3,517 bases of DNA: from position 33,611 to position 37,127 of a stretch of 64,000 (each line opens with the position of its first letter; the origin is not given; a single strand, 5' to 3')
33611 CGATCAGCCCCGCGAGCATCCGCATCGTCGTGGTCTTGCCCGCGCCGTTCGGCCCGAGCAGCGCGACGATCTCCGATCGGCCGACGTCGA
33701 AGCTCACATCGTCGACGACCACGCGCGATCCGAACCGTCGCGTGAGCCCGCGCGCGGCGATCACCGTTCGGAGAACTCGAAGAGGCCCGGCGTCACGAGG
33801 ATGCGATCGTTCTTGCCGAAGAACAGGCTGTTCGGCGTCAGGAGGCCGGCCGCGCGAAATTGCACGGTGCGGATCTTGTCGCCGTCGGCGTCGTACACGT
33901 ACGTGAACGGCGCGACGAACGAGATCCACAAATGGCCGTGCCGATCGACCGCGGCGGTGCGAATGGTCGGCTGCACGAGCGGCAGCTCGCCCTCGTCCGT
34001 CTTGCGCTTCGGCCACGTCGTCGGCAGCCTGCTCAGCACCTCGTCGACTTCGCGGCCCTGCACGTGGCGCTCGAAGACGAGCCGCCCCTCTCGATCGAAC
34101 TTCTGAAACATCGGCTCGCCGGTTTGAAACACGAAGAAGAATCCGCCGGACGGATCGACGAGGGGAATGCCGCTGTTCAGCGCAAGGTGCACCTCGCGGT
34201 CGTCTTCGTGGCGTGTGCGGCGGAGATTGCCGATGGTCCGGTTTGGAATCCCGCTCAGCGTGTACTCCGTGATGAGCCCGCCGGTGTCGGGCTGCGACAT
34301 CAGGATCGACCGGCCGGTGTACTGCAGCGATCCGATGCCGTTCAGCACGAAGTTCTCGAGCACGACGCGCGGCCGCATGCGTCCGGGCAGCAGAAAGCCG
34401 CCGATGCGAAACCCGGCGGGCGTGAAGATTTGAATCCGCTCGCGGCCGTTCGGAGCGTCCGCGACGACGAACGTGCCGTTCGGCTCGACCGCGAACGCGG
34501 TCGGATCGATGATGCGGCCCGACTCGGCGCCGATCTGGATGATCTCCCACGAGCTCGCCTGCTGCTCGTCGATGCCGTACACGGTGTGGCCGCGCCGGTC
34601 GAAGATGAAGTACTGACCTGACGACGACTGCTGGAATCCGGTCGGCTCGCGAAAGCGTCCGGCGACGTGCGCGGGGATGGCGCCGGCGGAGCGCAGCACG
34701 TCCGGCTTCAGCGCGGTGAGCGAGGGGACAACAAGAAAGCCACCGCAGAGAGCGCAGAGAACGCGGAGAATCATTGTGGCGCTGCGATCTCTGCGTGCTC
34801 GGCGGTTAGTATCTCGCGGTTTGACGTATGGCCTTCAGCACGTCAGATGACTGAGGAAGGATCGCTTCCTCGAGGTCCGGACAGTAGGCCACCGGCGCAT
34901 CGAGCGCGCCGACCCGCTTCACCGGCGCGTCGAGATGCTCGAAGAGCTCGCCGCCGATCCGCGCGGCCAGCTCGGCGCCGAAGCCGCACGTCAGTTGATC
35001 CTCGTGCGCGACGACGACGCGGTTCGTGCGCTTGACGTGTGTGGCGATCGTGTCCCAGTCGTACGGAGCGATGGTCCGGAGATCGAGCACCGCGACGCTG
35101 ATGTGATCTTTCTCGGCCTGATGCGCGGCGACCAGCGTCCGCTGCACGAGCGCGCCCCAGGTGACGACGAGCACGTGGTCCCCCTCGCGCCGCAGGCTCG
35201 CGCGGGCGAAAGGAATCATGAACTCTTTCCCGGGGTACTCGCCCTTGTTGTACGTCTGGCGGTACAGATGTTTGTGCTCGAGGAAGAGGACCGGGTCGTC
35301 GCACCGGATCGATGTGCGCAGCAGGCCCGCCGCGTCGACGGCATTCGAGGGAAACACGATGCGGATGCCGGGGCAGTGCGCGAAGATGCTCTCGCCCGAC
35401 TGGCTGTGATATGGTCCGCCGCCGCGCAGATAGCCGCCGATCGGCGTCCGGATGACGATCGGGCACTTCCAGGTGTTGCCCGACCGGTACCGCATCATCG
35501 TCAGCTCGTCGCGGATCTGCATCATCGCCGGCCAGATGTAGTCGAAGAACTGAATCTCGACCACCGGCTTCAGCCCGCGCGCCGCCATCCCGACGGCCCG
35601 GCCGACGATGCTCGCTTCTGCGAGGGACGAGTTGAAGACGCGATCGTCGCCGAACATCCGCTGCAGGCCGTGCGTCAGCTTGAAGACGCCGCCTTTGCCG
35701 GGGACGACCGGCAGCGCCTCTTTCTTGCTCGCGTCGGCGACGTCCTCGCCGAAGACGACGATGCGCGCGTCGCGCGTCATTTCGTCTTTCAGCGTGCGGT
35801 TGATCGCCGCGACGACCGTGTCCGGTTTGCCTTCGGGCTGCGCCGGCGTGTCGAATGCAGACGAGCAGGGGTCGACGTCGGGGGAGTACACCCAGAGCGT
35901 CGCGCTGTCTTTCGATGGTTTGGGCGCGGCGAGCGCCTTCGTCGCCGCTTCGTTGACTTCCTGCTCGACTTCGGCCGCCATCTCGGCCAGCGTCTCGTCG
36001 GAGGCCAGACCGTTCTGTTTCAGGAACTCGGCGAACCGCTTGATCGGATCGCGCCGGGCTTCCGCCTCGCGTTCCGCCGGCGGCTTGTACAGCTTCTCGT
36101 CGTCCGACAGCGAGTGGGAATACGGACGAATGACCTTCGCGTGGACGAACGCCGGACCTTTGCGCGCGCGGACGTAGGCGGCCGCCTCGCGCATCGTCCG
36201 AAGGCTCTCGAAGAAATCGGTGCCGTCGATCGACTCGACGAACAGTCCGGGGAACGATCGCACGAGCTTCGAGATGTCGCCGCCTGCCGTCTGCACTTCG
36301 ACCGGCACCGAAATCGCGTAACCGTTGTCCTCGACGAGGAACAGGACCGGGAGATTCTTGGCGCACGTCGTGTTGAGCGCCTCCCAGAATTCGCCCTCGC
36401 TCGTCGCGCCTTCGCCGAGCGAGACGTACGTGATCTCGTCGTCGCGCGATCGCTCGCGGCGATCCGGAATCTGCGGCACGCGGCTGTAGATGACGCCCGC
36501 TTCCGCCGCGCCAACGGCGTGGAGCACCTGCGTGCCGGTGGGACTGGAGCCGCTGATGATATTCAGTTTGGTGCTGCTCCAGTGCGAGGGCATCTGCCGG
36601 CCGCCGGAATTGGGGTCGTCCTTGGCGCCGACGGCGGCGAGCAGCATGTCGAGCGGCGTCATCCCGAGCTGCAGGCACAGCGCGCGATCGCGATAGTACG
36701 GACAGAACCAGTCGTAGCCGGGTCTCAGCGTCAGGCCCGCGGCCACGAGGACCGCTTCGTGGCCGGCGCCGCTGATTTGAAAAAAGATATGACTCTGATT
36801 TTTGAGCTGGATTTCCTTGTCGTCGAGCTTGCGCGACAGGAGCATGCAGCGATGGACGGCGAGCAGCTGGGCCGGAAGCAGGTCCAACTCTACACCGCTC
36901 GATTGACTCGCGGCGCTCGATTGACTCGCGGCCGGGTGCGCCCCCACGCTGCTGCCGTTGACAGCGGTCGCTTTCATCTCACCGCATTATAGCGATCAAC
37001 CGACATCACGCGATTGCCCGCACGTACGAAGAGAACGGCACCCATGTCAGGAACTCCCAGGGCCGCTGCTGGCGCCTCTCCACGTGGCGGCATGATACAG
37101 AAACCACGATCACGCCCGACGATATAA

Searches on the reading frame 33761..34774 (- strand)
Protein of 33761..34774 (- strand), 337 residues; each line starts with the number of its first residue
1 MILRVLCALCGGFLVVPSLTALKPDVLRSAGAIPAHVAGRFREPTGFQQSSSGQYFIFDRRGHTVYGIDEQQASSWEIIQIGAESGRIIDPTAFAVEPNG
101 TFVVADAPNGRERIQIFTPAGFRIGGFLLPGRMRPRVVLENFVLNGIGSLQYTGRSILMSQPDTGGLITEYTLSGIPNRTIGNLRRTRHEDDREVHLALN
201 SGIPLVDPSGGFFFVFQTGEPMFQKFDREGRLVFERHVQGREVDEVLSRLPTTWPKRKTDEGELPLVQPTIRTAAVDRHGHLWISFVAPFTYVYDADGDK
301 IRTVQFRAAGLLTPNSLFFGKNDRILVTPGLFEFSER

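Call 37: search_protein_families(library=pfam, proteins=[window:33761-34774:-], max_evalue=0.00001)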
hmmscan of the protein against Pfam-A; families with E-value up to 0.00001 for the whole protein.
window:33761-34774:- (337 aa): 1 family
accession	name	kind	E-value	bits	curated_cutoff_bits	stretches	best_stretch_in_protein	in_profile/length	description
PF01436.27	NHL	-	9.6e-06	25.8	20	0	91-117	4-28/28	NHL repeat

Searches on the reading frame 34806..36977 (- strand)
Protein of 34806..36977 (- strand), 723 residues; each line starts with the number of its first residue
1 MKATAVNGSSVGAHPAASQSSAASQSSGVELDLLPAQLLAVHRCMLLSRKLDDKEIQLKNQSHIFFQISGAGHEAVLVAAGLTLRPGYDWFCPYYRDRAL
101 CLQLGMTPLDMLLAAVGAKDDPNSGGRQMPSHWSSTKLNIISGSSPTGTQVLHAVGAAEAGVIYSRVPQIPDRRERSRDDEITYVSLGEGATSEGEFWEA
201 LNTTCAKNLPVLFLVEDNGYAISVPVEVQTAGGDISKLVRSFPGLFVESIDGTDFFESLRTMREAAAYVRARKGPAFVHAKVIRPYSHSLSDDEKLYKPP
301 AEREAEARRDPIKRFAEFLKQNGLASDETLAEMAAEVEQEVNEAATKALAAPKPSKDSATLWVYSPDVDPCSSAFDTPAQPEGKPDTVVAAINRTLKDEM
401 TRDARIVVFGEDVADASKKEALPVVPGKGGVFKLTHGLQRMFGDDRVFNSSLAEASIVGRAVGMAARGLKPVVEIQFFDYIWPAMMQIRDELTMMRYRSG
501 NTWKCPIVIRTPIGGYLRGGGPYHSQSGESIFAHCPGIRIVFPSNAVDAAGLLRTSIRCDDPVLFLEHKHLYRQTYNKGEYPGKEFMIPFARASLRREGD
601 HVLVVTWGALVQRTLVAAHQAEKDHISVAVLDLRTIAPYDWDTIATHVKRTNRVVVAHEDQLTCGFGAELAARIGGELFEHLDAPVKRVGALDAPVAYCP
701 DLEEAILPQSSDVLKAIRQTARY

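Call 37: search_protein_families(library=pfam, proteins=[window:34806-36977:-], max_evalue=0.00001)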
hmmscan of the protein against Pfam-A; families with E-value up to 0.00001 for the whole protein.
window:34806-36977:- (723 aa): 3 families
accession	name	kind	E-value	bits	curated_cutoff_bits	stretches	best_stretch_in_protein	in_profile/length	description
PF00676.26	E1_dh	-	1.1e-55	189.2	22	1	43-354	2-297/300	Dehydrogenase E1 component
PF02779.29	Transket_pyr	-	1.2e-36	126.4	27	1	389-573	6-173/174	Transketolase, pyrimidine binding domain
PF02780.25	Transketolase_C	-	4.3e-33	114.3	25.9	1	593-713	3-124/124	Transketolase, C-terminal domain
